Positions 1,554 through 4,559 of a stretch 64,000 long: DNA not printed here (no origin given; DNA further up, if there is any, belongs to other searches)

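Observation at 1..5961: Compositionally foreign, translationally coupled four-gene module - candidate undescribed head-group/glycoconjugate pathway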

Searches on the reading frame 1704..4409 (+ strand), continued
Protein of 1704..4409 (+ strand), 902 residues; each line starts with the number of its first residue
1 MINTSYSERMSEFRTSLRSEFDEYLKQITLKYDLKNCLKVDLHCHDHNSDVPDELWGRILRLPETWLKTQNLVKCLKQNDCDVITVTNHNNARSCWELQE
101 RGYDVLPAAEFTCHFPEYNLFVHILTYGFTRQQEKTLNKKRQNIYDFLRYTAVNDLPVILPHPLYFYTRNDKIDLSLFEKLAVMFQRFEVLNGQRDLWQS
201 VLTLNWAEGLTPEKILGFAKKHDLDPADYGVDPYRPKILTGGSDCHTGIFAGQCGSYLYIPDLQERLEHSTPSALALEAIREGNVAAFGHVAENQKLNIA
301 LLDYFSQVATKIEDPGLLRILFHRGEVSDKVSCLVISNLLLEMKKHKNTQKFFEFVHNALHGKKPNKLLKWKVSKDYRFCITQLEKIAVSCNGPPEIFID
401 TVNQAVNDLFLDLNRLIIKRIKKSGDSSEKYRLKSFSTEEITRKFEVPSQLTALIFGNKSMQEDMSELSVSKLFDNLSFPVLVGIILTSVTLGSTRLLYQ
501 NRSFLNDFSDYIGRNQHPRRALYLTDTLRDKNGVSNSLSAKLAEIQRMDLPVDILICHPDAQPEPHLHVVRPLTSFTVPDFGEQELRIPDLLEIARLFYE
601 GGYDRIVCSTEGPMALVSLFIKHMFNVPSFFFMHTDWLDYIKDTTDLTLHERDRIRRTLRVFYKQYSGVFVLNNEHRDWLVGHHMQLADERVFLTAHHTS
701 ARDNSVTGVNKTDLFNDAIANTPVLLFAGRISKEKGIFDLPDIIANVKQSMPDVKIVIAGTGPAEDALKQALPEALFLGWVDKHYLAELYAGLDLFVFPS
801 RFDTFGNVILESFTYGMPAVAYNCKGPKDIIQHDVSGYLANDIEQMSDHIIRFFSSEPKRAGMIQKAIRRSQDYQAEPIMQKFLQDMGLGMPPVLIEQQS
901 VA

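Call 29: predict_structure(alignment_id=A1)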
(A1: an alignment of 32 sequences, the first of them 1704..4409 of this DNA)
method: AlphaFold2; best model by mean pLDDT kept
length: 902 residues; sequences in the alignment: 32
mean_pLDDT: 76.5   pTM: 0.73
mean pLDDT of the five models: 76.5, 72.3, 71.8, 65.3, 59.6
residues with pLDDT >= 90: 264; 70-90: 367; 50-70: 162; < 50: 109
segments of 3 or more residues with pLDDT < 50: 1-7, 47-68, 319-325, 425-477, 530-534, 580-582, 893-902
pLDDT, mean of each block of 10 residues (from residue 1): 41 87 90 92 61 38 45 74 72 77 85 87 91 93 96 95 74 85 95 79 93 97 96 95 66 87 94 94 89 67 69 53 52 62 69 77 70 71 84 72 78 68 49 33 33 38 38 51 66 67 84 88 75 52 80 87 86 66 65 83 87 81 84 67 62 75 87 81 84 78 89 90 89 77 93 92 85 89 88 91 71 93 82 93 94 92 93 81 84 42 38
secondary structure, 60 per line:
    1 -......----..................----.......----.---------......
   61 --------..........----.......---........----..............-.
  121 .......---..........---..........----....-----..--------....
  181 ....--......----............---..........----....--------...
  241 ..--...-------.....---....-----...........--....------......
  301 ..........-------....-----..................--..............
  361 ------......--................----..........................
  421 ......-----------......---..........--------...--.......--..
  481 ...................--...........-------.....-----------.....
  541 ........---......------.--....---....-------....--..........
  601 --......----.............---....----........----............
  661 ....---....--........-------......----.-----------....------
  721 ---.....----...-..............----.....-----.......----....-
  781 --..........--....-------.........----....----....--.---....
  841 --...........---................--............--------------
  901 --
elements in order (helices of 4 or more, strands of 3 or more residues): H2-7 H12-29 E37-40 H55-60 H69-78 E83-89 H93-100 E105-115 E120-127 H131-140 H144-153 E158-161 H177-184 E187-192 H197-208 H212-221 H226-229 E238-242 E255-259 H263-266 H272-282 E285-288 H295-310 H318-321 H327-344 H347-360 H367-372 H375-390 H395-426 H438-443 H447-456 H470-476 H479-499 H502-512 E520-524 H536-548 E552-557 E567-570 E574-577 E585-588 H591-600 E603-608 H613-625 E629-632 H637-644 H649-664 E668-671 H674-681 E692-694 H711-714 E724-728 H737-750 E755-759 H765-771 E776-779 H783-792 E795-798 H806-814 E819-822 H827-830 E837-840 H843-853 H857-872 H876-886
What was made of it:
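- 2739..3251 (+): The helical middle region of g2. It contains one conserved hydrophobic helix, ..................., at residues 477-495 (nt 3132-3188). The model is helical with low confidence at residues 425-477 (call 29).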

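Call 32: fold_search(model_id=the predicted structure, library=pdb)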
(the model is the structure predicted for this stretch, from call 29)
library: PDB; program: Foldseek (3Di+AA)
matches with E <= 10: 1396; with E <= 0.001: 466
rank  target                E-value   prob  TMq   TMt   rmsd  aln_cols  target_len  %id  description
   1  6n1x                  4.7e-15  1.00  0.33  0.74   4.8       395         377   16  BshA from Staphylococcus aureus complexed with UDP and N-acetylglucosamine (released 2019-08-21)
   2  5d00_B                5.1e-15  1.00  0.33  0.76   4.8       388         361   16  Crystal structure of BshA from B. subtilis complexed with N-acetylglucosaminyl-malate and UMP (released 2016-09-07)
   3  2jjm_A                5.6e-15  1.00  0.32  0.74   5.2       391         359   19  Crystal Structure of a family GT4 glycosyltransferase from Bacillus anthracis ORF BA1558. (released 2008-08-05)
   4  3mbo_D                1.1e-14  1.00  0.33  0.73   5.0       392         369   18  Crystal Structure of the Glycosyltransferase BaBshA bound with UDP and L-malate (released 2010-09-29)
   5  5d01_B                1.2e-14  1.00  0.33  0.77   4.5       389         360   16  Crystal structure of BshA from B. subtilis complexed with N-acetylglucosaminyl-malate (released 2016-09-07)
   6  6d9t                  1.6e-14  1.00  0.33  0.73   5.0       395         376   16  BshA from Staphylococcus aureus complexed with UDP (released 2019-05-08)
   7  3mbo_B                1.7e-14  1.00  0.33  0.73   5.1       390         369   18  Crystal Structure of the Glycosyltransferase BaBshA bound with UDP and L-malate (released 2010-09-29)
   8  3c48_B                1.7e-14  1.00  0.22  0.43  11.6       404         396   16  Structure of the retaining glycosyltransferase MshA: The first step in mycothiol biosynthesis. Organism: Corynebacteri (released 2008-03-25)
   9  3c48_A                2.1e-14  1.00  0.22  0.45  11.6       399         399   16  Structure of the retaining glycosyltransferase MshA: The first step in mycothiol biosynthesis. Organism: Corynebacteri (released 2008-03-25)
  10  5d01_A                2.5e-14  1.00  0.32  0.75   5.0       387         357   16  Crystal structure of BshA from B. subtilis complexed with N-acetylglucosaminyl-malate (released 2016-09-07)
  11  3mbo_C                3.8e-14  1.00  0.32  0.71   5.2       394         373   18  Crystal Structure of the Glycosyltransferase BaBshA bound with UDP and L-malate (released 2010-09-29)
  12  5d00_A                4.0e-14  1.00  0.33  0.77   4.8       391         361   16  Crystal structure of BshA from B. subtilis complexed with N-acetylglucosaminyl-malate and UMP (released 2016-09-07)
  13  3c4q_A                5.3e-14  1.00  0.34  0.72   4.8       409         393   16  Structure of the retaining glycosyltransferase MshA : The first step in mycothiol biosynthesis. Organism : Corynebacte (released 2008-04-01)
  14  6kih_A                6.1e-14  1.00  0.34  0.71   4.8       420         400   17  Sucrose-phosphate synthase (tll1590) from Thermosynechococcus elongatus (released 2020-05-27)
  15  3mbo_A                1.6e-13  1.00  0.33  0.72   4.8       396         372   18  Crystal Structure of the Glycosyltransferase BaBshA bound with UDP and L-malate (released 2010-09-29)
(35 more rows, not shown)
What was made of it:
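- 3252..4412 (+): The GT4 (GT-B, retaining-type) glycosyltransferase domain of g2. Foldseek top hits are BshA, MshA, sucrose-phosphate synthase and PimA, at E about 1e-14 (call 32).
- On GT4 glycosyltransferases: g2 residues 517-886: Foldseek to BshA, MshA and PimA gives E about 1e-14 (call 32).
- The best structural matches of the GT4 domain (BshA, MshA, sucrose-phosphate synthase) use small soluble acceptors (call 32). The best structural neighbours of the GT4 domain are BshA, MshA and sucrose-phosphate synthase (call 32). PimA, which has a lipid acceptor, scores almost as well as the soluble-acceptor enzymes (call 32).
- Tried and rejected: The result was swamped by GT4 hits (call 32).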

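Call 43: search_protein_families(library=pfam, proteins=[L016:5968-8121:+, L018:5722-8034:+, L036:4974-8087:+, L042:6638-8209:+, L042:14337-15509:+, L012:14722-16503:+, L013:5142-7154:+, L011:14492-16114:-, L001:13785-15497:-, L016:14286-15107:+], max_evalue=0.0001)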
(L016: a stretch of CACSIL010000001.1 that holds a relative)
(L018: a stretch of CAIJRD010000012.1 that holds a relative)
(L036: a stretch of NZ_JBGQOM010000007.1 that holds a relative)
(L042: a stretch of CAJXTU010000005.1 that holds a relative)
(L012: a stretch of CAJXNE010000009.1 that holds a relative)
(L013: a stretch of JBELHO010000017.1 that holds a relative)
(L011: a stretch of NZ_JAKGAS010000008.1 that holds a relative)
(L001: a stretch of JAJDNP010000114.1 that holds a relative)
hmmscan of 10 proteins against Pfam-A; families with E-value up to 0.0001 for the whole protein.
L016:5968-8121:+ (718 aa): 3 families
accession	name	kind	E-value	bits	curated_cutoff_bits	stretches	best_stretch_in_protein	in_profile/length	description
PF09423.15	PhoD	-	6.1e-51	174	27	1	247-650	2-342/343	PhoD-like phosphatase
PF16655.11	PhoD_N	-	1.5e-29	102.8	30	1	144-235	1-90/90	PhoD-like phosphatase, N-terminal domain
PF10518.14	TAT_signal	-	1.7e-05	25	22.7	1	86-104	2-20/21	TAT (twin-arginine translocation) pathway signal sequence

L018:5722-8034:+ (771 aa): 7 families
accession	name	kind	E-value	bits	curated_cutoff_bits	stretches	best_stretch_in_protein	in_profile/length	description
PF00015.26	MCPsignal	-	2.1e-54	184.4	34.6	1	508-662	4-172/172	Methyl-accepting chemotaxis protein (MCP) signalling domain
PF18947.5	HAMP_2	-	3e-17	62.8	24.3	1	381-438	5-62/67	HAMP domain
PF00672.30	HAMP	-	7e-16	58.7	25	1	210-261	1-52/53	HAMP domain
PF12729.13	4HB_MCP_1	-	3.1e-15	56.6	27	1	6-180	1-175/181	Four helix bundle sensory module for signal transduction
PF18575.6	HAMP_N3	-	6.3e-15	54.9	25.7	1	310-351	2-43/43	HAMP N-terminal domain 3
PF21927.1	McpB_HAMP_2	-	8.3e-07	29.4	27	0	266-304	10-48/49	Methyl-accepting chemotaxis protein McpB, second HAMP domain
PF02203.21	TarH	-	6.5e-06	26.6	25.2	1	5-149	3-150/177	Tar ligand binding domain homologue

L036:4974-8087:+ (1038 aa): 2 families
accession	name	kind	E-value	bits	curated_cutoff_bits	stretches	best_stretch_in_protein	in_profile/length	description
PF00873.25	ACR_tran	-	9.4e-160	533.9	28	1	5-1020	2-1018/1021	AcrB/AcrD/AcrF family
PF03176.21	MMPL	-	8.9e-07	28.6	20.5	0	293-495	104-308/333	MMPL family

L042:6638-8209:+ (524 aa): 2 families
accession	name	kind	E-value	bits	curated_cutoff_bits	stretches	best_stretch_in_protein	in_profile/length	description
PF00501.34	AMP-binding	-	4.5e-74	250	29.9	1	11-377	3-384/384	AMP-binding enzyme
PF13193.12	AMP-binding_C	-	5.4e-16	59.7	24.5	1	428-502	2-76/76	AMP-binding enzyme C-terminal domain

L042:14337-15509:+ (391 aa): 4 families
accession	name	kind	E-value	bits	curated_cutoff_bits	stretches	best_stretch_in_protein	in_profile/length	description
PF03721.20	UDPG_MGDP_dh_N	-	1.2e-29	103.7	27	1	1-168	1-181/187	UDP-glucose/GDP-mannose dehydrogenase family, NAD binding domain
PF00984.24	UDPG_MGDP_dh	-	2.5e-28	98.5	25.4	1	194-283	2-93/94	UDP-glucose/GDP-mannose dehydrogenase family, central domain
PF03720.21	UDPG_MGDP_dh_C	-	1.4e-10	41.9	30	1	302-376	1-79/103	UDP-glucose/GDP-mannose dehydrogenase family, UDP binding domain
PF01210.29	NAD_Gly3P_dh_N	-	1e-05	26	23.1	1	2-84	1-80/158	NAD-dependent glycerol-3-phosphate dehydrogenase N-terminus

L012:14722-16503:+ (594 aa): 3 families
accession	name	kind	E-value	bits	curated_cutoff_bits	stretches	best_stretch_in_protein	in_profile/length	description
PF19576.4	Acyltransf_2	-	5.4e-27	94.8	27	1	40-280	16-258/266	Acyltransferase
PF13444.12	Acetyltransf_5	-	1.4e-22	80.7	22.4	1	341-442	1-101/102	Acetyltransferase (GNAT) domain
PF01553.26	Acyltransferase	-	1.5e-08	35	23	1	84-211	2-130/132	Acyltransferase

L013:5142-7154:+ (671 aa): 4 families
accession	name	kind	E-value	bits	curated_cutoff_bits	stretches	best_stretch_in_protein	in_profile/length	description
PF00015.26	MCPsignal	-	1.2e-41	142.9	34.6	1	456-635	4-169/172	Methyl-accepting chemotaxis protein (MCP) signalling domain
PF02743.24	dCache_1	-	3.1e-18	66.6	45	1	44-291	3-232/240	Cache domain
PF00672.30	HAMP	-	8.6e-11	42.4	25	1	340-390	4-52/53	HAMP domain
PF22673.2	MCP-like_PDC_1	-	1.9e-06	28.7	27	1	121-205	32-112/113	Methyl-accepting chemotaxis protein-like, first PDC sensor domain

L011:14492-16114:- (540 aa): 3 families
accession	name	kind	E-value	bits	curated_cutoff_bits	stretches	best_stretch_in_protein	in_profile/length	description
PF00015.26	MCPsignal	-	2.3e-38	132.2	34.6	1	317-505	6-170/172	Methyl-accepting chemotaxis protein (MCP) signalling domain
PF00672.30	HAMP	-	3.2e-08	34.2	25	1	212-259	7-52/53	HAMP domain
PF12729.13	4HB_MCP_1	-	9.7e-05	22.4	27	1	3-177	2-176/181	Four helix bundle sensory module for signal transduction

L001:13785-15497:- (570 aa): 3 families
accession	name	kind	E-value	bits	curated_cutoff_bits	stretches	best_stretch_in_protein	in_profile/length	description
PF19576.4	Acyltransf_2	-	3.8e-30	105.1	27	1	21-265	14-260/266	Acyltransferase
PF13444.12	Acetyltransf_5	-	5.4e-23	82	22.4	1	324-424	1-101/102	Acetyltransferase (GNAT) domain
PF01553.26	Acyltransferase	-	2.2e-11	44.1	23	1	72-195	7-131/132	Acyltransferase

L016:14286-15107:+ (274 aa): 3 families
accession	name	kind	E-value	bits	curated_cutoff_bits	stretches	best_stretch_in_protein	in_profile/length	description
PF13561.12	adh_short_C2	-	6.7e-58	196.5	27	1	26-263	1-236/236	Enoyl-(Acyl carrier protein) reductase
PF00106.31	adh_short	-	4.1e-51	173.7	26.6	1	20-206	1-186/195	short chain dehydrogenase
PF08659.16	KR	-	2.6e-12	47.5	22.6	1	22-186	3-166/180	KR domain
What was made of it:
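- PhoD, directly upstream on the same strand in Halioglobus (call 43). UDP-glucose dehydrogenase, 4 nt after g4 in Cycloclasticus (call 43). UDP-glucose dehydrogenase next to g4 in one locus (call 43). An AMP-binding enzyme lies upstream in one locus (call 43).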

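Call 48: find_encoding_contigs(protein=P0073, flank=10000, max_places=2)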
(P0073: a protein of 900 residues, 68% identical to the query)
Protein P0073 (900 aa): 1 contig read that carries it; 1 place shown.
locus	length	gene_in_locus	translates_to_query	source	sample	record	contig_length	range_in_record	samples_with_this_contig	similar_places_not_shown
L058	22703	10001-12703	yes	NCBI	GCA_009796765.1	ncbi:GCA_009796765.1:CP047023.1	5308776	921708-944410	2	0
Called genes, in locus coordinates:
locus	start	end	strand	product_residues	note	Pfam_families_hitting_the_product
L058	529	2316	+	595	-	PF00884:Sulfatase, PF01663:Phosphodiest (faint), PF02368:Big_2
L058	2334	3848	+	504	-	PF00884:Sulfatase, PF16347:SGSH_C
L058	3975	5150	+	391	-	PF00144:Beta-lactamase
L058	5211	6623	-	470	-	PF00884:Sulfatase, PF01663:Phosphodiest (weak), PF16347:SGSH_C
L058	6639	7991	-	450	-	-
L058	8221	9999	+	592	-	PF00202:Aminotran_3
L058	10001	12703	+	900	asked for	PF13579:Glyco_trans_4_4 (faint), PF13439:Glyco_transf_4 (weak), PF00534:Glycos_transf_1, PF13692:Glyco_trans_1_4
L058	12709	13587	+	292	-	PF02666:PS_Dcarbxylase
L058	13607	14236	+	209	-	-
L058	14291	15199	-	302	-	-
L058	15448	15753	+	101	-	PF06844:DUF1244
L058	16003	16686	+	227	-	PF00005:ABC_tran, PF02463:SMC_N (faint), PF13304:AAA_21 (faint)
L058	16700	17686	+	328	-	PF25990:Beta-barrel_YknX (weak)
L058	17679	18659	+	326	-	PF25990:Beta-barrel_YknX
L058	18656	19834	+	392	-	PF17876:CSD2 (faint), PF25990:Beta-barrel_YknX, PF25975:CzcB_C (weak), PF25989:YknX_C (weak)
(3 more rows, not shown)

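Call 58: find_encoding_contigs(protein=P0054, flank=10000, max_places=2)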
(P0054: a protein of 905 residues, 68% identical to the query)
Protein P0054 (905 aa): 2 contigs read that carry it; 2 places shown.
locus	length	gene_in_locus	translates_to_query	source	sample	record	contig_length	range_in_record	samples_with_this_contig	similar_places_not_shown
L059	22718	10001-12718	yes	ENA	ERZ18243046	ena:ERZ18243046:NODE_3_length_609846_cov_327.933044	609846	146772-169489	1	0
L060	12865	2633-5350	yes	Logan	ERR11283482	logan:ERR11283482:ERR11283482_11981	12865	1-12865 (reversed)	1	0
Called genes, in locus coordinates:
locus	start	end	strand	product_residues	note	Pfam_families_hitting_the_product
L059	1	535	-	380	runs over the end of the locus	PF01979:Amidohydro_1 (weak), PF07969:Amidohydro_3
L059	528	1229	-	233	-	PF00005:ABC_tran, PF13191:AAA_16 (weak)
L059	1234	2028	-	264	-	PF00005:ABC_tran, PF13304:AAA_21 (weak)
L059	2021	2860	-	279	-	PF06007:PhnJ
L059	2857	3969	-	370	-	PF05861:PhnI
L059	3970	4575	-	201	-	PF05845:PhnH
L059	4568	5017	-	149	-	PF06754:PhnG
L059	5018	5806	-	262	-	PF00528:BPD_transp_1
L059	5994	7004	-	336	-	PF12974:Phosphonate-bd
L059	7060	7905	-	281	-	PF02463:SMC_N (faint), PF00005:ABC_tran, PF13304:AAA_21 (faint)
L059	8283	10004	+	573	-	PF00202:Aminotran_3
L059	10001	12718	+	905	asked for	PF13579:Glyco_trans_4_4 (faint), PF13439:Glyco_transf_4 (weak), PF00534:Glycos_transf_1, PF13692:Glyco_trans_1_4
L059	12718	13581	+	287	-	PF02666:PS_Dcarbxylase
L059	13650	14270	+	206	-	-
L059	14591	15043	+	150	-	PF00571:CBS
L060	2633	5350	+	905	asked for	PF13579:Glyco_trans_4_4 (faint), PF13439:Glyco_transf_4 (weak), PF00534:Glycos_transf_1, PF13692:Glyco_trans_1_4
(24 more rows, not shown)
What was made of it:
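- The phn C-P lyase operon, divergent from the module (call 58). OlsF-type ornithine-lipid synthase (calls 43, 58).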

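Call 59: find_encoding_contigs(protein=P0017, flank=10000, max_places=1)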
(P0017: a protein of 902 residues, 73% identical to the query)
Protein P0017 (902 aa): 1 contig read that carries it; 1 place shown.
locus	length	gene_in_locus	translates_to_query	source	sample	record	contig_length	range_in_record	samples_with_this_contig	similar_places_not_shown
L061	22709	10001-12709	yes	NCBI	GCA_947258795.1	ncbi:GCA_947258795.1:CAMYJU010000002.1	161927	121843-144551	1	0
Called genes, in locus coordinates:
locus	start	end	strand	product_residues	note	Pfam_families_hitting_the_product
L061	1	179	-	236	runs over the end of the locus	PF02915:Rubrerythrin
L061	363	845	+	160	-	PF13801:Metal_resist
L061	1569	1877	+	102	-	PF13405:EF-hand_6 (faint), PF13499:EF-hand_7 (faint), PF00036:EF-hand_1 (faint), PF13202:EF-hand_5 (faint)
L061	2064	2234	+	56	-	-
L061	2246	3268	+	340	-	PF01925:TauE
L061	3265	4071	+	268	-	PF00582:Usp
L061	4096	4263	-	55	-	-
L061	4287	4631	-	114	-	PF04430:DUF498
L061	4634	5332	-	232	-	PF04402:SIMPL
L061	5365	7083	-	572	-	PF25800:FimV_N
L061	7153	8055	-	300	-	PF01370:Epimerase, PF16363:GDP_Man_Dehyd (faint), PF08338:DUF1731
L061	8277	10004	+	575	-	PF00202:Aminotran_3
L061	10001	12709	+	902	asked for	PF13439:Glyco_transf_4 (weak), PF00534:Glycos_transf_1, PF13692:Glyco_trans_1_4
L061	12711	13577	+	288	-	PF02666:PS_Dcarbxylase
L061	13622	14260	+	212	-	-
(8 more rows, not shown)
